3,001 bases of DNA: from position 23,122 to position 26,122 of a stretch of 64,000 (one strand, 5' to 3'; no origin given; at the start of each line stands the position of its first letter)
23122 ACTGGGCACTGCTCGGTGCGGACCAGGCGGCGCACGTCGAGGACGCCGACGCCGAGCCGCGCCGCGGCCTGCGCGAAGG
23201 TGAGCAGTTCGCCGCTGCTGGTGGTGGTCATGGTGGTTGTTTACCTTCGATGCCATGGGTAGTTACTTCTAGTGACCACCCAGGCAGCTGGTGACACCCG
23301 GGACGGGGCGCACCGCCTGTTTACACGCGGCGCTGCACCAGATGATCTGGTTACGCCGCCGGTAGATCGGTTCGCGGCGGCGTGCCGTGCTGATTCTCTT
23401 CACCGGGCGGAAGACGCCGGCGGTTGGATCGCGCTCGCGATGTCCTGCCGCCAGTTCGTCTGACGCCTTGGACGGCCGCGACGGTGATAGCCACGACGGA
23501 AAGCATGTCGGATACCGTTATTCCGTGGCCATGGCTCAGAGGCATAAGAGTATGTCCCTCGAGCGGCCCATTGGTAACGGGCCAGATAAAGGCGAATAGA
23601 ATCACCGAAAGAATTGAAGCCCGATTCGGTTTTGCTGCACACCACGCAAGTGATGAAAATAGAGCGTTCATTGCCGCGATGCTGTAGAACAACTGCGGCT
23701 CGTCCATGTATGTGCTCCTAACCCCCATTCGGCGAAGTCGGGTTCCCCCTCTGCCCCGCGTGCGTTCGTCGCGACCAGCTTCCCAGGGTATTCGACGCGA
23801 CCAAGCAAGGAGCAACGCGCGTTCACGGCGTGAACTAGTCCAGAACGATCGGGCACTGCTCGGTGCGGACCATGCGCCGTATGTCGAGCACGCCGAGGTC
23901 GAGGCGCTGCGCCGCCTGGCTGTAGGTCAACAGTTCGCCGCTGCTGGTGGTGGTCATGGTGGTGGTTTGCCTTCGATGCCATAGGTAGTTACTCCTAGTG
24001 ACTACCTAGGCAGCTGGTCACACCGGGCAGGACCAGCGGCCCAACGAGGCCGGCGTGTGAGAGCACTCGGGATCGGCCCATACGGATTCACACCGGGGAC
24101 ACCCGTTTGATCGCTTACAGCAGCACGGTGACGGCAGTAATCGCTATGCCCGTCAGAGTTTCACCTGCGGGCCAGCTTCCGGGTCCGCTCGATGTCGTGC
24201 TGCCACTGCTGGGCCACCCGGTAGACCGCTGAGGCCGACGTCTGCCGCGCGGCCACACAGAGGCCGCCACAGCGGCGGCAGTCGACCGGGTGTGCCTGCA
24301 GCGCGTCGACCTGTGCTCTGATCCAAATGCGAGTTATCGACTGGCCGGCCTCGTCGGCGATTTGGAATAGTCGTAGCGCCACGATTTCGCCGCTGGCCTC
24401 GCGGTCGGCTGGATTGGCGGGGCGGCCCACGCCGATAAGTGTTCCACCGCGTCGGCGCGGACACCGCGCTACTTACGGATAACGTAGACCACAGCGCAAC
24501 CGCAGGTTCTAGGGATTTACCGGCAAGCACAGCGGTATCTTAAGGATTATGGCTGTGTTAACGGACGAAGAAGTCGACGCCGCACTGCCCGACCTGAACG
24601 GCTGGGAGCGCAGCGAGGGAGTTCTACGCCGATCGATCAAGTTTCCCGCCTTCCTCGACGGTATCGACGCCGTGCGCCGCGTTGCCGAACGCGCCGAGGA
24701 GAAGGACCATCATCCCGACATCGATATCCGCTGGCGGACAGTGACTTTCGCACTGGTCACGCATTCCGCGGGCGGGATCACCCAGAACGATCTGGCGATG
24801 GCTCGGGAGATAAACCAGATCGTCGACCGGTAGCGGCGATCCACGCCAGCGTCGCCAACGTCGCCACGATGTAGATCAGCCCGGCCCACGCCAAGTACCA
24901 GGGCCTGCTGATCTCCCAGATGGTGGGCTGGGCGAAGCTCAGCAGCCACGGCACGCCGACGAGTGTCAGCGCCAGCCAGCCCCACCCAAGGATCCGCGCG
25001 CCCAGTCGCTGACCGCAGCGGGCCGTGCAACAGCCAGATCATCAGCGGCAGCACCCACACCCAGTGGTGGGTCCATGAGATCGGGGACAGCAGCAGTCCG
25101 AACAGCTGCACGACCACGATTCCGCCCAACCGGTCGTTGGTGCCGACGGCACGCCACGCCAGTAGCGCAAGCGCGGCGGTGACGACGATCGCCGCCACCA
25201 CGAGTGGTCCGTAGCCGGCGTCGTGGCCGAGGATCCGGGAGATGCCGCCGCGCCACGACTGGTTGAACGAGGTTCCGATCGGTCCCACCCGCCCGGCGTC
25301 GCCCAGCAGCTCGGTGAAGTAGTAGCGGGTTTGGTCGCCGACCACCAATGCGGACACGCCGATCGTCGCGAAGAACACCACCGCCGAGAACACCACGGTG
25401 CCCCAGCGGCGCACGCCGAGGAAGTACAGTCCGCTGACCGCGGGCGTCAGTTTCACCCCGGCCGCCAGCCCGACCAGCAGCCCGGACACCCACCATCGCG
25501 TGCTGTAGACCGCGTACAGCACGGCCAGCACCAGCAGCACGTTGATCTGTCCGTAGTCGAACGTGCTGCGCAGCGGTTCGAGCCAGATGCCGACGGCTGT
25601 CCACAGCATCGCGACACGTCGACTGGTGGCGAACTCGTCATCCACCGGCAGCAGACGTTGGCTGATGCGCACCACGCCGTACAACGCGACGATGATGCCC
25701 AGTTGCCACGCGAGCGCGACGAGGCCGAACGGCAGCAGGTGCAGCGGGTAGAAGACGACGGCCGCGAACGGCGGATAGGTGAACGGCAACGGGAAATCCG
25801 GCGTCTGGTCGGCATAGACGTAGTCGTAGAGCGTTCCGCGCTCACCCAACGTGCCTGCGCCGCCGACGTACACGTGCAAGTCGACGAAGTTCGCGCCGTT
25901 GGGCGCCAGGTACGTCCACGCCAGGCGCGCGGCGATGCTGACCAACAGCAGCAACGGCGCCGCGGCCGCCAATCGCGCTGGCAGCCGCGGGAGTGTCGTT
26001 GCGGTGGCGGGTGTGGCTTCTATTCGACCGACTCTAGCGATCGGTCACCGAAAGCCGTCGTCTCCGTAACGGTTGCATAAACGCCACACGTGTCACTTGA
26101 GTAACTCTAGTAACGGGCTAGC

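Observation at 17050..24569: Integrative element that targets the start of phhB and brings its own replacement leaderless promoter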

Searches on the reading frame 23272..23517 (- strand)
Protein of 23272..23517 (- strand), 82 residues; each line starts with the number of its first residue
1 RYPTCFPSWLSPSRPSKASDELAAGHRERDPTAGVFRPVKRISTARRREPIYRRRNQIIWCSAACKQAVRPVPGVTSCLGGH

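Call 51: search_protein_families(library=pfam, proteins=[window:23272-23517:-], max_evalue=0.1)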
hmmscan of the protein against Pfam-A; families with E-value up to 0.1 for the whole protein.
seq(82 aa): 1 family
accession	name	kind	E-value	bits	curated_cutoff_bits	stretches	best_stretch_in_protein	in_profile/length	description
PF04181.18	RPAP2_Rtr1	-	0.06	14.1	33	1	31-69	34-67/75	Rtr1/RPAP2 family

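Call 52: search_protein_families(library=phrogs, proteins=[window:23272-23517:-], max_evalue=0.01)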
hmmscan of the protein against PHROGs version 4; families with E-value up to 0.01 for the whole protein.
seq(82 aa): 0 families

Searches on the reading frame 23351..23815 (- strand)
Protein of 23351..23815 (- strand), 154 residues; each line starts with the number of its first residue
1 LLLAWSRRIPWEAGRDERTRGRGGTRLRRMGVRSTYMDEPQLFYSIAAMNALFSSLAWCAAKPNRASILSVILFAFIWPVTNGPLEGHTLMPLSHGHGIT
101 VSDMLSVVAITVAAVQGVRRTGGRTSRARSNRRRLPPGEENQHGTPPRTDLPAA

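Call 8: search_protein_families(library=pfam, proteins=[window:23351-23815:-], max_evalue=0.01)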
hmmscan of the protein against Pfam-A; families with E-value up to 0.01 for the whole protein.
window:23351-23815:- (154 aa): 1 family
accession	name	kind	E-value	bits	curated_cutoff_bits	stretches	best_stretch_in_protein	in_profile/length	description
PF10445.14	DUF2456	-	0.0017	18.9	25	1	49-83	16-50/95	Protein of unknown function (DUF2456)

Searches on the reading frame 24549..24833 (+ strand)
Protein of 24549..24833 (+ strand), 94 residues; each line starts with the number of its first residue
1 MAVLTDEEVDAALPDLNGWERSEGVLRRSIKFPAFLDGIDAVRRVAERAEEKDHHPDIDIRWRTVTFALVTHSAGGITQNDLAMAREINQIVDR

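Call 8: search_protein_families(library=pfam, proteins=[window:24549-24833:+], max_evalue=0.01)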
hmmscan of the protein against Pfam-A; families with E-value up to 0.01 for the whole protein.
window:24549-24833:+ (94 aa): 1 family
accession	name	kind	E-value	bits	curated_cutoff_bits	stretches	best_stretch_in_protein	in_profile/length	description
PF01329.24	Pterin_4a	-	1.3e-29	102.6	26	1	4-91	3-91/91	Pterin 4 alpha carbinolamine dehydratase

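Call 24: find_encoding_contigs(protein=window:24549-24833:+, flank=10000, max_places=10)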
Protein window:24549-24833:+ (94 aa): no gene with exactly this product is on record in the collection.

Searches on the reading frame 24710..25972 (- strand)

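Call 20: search_protein_families(library=pfam, proteins=[window:24710-25972:-], max_evalue=0.01)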
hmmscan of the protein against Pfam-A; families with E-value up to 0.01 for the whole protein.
window:24710-25972:- (420 aa): 1 family
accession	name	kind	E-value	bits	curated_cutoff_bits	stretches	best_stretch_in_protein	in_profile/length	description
PF09594.16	GT87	-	2e-53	182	25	1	64-297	1-237/237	Glycosyltransferase family 87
